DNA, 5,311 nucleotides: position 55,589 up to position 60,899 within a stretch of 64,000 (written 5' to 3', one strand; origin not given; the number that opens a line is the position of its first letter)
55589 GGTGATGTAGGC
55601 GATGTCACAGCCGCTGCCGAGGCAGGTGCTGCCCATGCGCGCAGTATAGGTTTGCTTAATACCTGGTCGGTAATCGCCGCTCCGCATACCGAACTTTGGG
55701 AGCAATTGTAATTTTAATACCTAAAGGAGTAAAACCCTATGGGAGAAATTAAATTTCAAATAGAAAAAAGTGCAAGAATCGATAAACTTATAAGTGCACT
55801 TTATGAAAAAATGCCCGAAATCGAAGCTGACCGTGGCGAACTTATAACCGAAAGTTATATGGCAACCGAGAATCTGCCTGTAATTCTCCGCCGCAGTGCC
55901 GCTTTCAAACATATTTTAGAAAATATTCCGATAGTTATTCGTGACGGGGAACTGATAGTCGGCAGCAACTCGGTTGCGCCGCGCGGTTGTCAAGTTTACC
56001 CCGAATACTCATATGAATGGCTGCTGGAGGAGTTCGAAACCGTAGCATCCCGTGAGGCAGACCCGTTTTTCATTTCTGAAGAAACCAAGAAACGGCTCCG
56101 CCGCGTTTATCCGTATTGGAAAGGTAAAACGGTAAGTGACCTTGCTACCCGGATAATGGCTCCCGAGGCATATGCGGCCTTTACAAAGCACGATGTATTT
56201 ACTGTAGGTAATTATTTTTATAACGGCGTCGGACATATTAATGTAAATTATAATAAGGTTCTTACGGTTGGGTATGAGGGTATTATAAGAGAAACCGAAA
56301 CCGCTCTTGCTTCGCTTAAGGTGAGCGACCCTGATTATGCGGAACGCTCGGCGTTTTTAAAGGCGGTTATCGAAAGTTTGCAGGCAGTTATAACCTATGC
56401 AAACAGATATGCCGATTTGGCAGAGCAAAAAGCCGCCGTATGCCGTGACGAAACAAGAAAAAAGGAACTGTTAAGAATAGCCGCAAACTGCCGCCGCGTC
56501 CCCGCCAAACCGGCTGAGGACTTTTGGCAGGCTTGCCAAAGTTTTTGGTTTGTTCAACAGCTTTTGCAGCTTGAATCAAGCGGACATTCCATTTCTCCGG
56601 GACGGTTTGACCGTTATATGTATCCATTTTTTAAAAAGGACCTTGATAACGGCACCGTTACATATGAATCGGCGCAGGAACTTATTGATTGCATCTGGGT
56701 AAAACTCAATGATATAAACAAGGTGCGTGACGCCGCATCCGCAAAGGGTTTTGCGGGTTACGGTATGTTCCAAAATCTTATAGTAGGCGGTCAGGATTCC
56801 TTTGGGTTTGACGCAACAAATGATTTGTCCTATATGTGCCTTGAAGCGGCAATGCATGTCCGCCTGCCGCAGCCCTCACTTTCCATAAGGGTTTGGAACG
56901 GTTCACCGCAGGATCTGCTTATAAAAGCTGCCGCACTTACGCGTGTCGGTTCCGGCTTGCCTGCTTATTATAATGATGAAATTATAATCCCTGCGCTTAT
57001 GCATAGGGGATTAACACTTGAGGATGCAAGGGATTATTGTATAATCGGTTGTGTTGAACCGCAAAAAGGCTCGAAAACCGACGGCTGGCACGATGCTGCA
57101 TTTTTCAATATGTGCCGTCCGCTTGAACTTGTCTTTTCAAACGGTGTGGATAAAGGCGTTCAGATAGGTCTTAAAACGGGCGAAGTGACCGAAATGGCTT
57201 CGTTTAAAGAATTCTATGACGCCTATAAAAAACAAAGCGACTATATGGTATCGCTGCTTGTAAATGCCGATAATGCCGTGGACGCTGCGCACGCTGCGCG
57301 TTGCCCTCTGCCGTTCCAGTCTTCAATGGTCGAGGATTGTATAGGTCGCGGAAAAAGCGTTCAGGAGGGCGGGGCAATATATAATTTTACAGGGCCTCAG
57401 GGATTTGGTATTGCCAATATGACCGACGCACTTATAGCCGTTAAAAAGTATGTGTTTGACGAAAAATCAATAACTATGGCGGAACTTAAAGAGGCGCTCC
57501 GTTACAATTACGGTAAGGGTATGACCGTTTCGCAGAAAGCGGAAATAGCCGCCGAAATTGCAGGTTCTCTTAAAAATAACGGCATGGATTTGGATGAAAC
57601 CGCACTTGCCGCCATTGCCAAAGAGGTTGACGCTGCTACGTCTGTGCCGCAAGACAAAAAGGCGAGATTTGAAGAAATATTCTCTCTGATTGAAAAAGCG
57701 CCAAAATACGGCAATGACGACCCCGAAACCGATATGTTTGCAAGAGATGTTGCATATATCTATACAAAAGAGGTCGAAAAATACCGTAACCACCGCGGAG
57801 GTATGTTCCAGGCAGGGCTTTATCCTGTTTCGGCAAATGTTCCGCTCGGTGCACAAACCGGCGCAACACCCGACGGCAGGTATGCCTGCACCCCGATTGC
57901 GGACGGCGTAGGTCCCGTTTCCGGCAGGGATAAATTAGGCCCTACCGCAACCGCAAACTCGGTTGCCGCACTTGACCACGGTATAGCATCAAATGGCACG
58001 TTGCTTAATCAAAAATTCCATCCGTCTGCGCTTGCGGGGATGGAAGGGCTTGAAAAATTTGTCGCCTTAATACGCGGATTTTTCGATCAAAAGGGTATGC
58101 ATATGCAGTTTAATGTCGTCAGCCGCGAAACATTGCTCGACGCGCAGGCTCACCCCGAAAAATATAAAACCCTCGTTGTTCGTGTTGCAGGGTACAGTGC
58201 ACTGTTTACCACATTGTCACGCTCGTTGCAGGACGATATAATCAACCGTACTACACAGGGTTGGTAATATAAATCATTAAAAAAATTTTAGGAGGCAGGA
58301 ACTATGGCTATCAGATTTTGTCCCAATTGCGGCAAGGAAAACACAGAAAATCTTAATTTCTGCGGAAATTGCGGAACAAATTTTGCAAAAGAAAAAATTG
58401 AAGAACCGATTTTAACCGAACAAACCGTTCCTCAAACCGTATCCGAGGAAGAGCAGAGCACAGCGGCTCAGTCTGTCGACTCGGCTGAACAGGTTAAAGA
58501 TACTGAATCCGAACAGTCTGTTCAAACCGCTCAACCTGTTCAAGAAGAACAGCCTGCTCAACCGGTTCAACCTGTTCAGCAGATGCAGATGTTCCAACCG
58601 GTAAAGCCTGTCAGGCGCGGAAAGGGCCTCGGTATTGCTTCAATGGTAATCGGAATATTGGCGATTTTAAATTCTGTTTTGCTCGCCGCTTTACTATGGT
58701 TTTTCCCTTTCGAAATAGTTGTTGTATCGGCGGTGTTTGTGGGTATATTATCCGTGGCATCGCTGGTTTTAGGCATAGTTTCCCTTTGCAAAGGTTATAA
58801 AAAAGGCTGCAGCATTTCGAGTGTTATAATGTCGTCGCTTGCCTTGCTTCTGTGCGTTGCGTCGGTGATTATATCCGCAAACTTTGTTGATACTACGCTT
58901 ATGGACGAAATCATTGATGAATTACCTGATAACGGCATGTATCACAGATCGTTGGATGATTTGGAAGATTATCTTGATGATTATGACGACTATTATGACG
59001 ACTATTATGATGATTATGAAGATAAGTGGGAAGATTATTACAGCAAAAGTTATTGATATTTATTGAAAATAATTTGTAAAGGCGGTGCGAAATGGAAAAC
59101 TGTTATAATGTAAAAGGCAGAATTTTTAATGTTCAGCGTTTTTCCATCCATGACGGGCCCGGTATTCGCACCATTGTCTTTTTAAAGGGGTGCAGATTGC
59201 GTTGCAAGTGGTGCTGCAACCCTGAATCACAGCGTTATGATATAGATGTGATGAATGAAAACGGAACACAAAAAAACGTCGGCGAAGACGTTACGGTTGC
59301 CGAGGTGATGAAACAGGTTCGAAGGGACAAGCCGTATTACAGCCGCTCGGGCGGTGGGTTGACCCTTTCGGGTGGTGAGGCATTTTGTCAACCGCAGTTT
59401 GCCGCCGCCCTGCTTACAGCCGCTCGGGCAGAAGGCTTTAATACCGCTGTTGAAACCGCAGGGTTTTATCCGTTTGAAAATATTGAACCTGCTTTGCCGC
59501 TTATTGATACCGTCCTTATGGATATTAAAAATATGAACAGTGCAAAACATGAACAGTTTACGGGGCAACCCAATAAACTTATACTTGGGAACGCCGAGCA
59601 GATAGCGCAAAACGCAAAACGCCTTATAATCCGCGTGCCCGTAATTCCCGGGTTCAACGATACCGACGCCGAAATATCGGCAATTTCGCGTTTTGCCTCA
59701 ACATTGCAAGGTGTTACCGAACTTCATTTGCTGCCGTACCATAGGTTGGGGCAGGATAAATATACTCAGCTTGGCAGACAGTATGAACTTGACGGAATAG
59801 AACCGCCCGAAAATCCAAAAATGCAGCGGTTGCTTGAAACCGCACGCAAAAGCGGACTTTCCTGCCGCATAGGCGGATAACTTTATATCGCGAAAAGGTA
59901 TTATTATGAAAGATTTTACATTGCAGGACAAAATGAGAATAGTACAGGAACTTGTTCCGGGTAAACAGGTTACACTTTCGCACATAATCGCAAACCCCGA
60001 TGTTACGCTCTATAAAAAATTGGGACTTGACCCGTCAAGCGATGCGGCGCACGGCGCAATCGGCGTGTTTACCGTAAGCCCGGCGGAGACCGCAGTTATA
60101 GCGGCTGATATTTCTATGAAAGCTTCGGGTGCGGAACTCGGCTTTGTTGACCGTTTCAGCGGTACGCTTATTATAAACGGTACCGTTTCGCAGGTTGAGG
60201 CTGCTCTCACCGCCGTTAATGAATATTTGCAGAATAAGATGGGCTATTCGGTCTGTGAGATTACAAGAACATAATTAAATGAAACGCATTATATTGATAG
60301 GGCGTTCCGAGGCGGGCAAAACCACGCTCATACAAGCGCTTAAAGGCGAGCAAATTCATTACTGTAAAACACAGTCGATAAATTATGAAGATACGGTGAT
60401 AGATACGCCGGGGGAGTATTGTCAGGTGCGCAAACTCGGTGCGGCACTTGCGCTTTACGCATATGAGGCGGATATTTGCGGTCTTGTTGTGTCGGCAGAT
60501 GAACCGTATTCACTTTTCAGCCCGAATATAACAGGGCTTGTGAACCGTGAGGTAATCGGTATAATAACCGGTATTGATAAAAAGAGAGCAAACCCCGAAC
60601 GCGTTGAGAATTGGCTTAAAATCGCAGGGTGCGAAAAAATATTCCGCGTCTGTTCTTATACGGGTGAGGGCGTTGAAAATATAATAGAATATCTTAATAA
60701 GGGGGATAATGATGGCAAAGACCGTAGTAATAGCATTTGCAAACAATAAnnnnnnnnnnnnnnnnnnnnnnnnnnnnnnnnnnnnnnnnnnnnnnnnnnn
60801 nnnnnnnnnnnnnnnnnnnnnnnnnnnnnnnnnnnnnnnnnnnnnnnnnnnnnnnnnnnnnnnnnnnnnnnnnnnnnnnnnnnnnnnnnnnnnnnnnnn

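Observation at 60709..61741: ParA ATPase plus a tiny lysine-rich disordered partner coupled to a metabolosome operon: candidate McdAB-like positioning system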

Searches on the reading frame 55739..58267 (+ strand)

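Call 4: search_protein_families(library=pfam, proteins=[window:55739-58267:+], max_evalue=0.01)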
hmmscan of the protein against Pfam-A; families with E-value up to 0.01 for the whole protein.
window:55739-58267:+ (842 aa): 2 families
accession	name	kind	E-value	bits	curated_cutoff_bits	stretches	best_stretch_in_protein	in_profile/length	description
PF02901.20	PFL-like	-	7.8e-242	805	24.3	1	13-704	4-647/647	Pyruvate formate lyase-like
PF01228.26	Gly_radical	-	6.5e-35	120.3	22.2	1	721-823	2-105/106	Glycine radical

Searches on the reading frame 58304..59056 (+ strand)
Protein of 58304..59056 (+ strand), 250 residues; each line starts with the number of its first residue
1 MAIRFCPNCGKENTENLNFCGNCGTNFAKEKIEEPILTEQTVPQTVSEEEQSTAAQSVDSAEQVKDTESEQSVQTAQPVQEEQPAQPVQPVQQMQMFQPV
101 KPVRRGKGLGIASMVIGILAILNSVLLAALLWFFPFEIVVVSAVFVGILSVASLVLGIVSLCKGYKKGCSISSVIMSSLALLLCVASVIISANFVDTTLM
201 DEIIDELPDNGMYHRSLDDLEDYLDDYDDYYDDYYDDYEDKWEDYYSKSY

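Call 4: search_protein_families(library=pfam, proteins=[window:58304-59056:+], max_evalue=0.01)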
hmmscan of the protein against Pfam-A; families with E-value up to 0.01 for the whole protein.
window:58304-59056:+ (250 aa): 6 families
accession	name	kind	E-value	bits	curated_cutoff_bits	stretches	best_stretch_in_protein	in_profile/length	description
PF13240.11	Zn_Ribbon_1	-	4.1e-06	26.8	25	1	5-26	1-22/23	zinc-ribbon domain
PF13248.11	Zn_ribbon_3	-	5.4e-05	22.9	27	1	6-26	5-25/26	zinc-ribbon domain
PF24460.1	DUF7575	-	7.2e-05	22.5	28.5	1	6-27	6-27/28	Domain of unknown function (DUF7575)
PF12773.13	DZR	-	0.00014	22.4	27.3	1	6-24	27-45/45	Double zinc ribbon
PF24463.1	DUF7577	-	0.00083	19.3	28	1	4-25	3-24/27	Domain of unknown function (DUF7577)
PF09297.16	Zn_ribbon_NUD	-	0.0017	18.4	24.8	0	4-12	4-12/32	NADH pyrophosphatase zinc ribbon domain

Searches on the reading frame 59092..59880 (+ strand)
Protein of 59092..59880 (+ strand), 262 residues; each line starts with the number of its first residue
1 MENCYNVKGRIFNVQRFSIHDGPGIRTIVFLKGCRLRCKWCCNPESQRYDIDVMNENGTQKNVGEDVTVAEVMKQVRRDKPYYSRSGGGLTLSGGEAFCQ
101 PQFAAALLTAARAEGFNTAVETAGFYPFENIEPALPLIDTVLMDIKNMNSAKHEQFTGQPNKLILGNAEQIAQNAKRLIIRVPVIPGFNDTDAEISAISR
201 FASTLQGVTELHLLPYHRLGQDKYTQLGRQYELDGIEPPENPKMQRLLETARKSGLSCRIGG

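Call 4: search_protein_families(library=pfam, proteins=[window:59092-59880:+], max_evalue=0.01)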
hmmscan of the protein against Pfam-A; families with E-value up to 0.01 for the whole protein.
window:59092-59880:+ (262 aa): 2 families
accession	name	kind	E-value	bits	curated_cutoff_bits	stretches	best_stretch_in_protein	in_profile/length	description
PF04055.27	Radical_SAM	-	7.8e-15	55.9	29.5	1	28-194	1-160/166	Radical SAM superfamily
PF13353.11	Fer4_12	-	3.5e-14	53.7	22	1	21-154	2-124/137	4Fe-4S single cluster domain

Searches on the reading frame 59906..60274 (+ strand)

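Call 4: search_protein_families(library=pfam, proteins=[window:59906-60274:+], max_evalue=0.01)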
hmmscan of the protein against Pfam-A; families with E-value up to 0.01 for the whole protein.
window:59906-60274:+ (122 aa): 1 family
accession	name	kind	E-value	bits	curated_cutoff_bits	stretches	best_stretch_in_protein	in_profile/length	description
PF00936.24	BMC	-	2.1e-11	44.1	24.5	1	51-112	1-65/75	BMC domain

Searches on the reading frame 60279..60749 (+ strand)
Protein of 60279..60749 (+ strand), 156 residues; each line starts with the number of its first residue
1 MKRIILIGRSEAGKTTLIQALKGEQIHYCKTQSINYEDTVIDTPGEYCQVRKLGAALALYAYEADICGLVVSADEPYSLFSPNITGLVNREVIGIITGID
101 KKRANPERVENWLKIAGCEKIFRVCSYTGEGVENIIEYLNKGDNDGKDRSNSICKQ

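Call 4: search_protein_families(library=pfam, proteins=[window:60279-60749:+], max_evalue=0.01)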
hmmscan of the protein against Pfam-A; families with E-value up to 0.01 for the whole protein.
window:60279-60749:+ (156 aa): 8 families
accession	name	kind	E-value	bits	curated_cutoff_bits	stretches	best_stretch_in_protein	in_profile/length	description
PF10662.15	PduV-EutP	-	1.3e-49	168.1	21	1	1-141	1-143/143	Ethanolamine utilisation - propanediol utilisation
PF01926.29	MMR_HSR1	-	1.2e-05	25.8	21.9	1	3-75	1-87/113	50S ribosome-binding GTPase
PF00009.33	GTP_EFTU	-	0.0015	18.6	26.5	0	29-137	62-180/188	Elongation factor Tu GTP binding domain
PF03193.22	RsgA_GTPase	-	0.0041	17.4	30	0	3-34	108-137/174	RsgA GTPase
PF00025.27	Arf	-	0.0042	17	22.3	0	3-33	16-47/174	ADP-ribosylation factor family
PF00350.29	Dynamin_N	-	0.0043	17.5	27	0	4-27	1-24/168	Dynamin family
PF08477.19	Roc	-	0.0049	17.5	27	0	3-35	1-35/119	Ras of Complex, Roc, domain of DAPkinase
PF00005.33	ABC_tran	-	0.0088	17.1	25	1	3-43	13-51/137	ABC transporter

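Call 5: search_protein_families(library=ncbifam, proteins=[window:60279-60749:+], max_evalue=0.01)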
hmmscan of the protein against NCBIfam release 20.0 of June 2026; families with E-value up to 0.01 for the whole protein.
window:60279-60749:+ (156 aa): 7 families
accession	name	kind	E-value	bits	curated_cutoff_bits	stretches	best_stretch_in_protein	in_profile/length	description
TIGR02528.1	EutP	subfamily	3.6e-41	140.7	138.35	1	2-141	1-142/142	EutP/PduV family microcompartment system protein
NF012011.0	PRK15467.1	equivalog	3.2e-14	52.9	258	1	1-141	1-144/159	ethanolamine utilization acetate kinase EutP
NF000908.1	PRK00089.1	equivalog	5.7e-07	29.1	237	1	4-141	6-165/291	GTPase Era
TIGR00231.1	small_GTP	domain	3.4e-06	26.9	42.5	1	2-140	4-163/164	GTP-binding protein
NF003255.0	PRK04213.1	equivalog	0.00028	20.2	164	1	2-32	10-40/204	GTP-binding protein EngB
TIGR03594.1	GTPase_EngA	equivalog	0.0018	17.4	306.7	0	3-25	177-199/432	ribosome biogenesis GTPase Der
TIGR01393.1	lepA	equivalog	0.0044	15.5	533.9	1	25-139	59-175/595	translation elongation factor 4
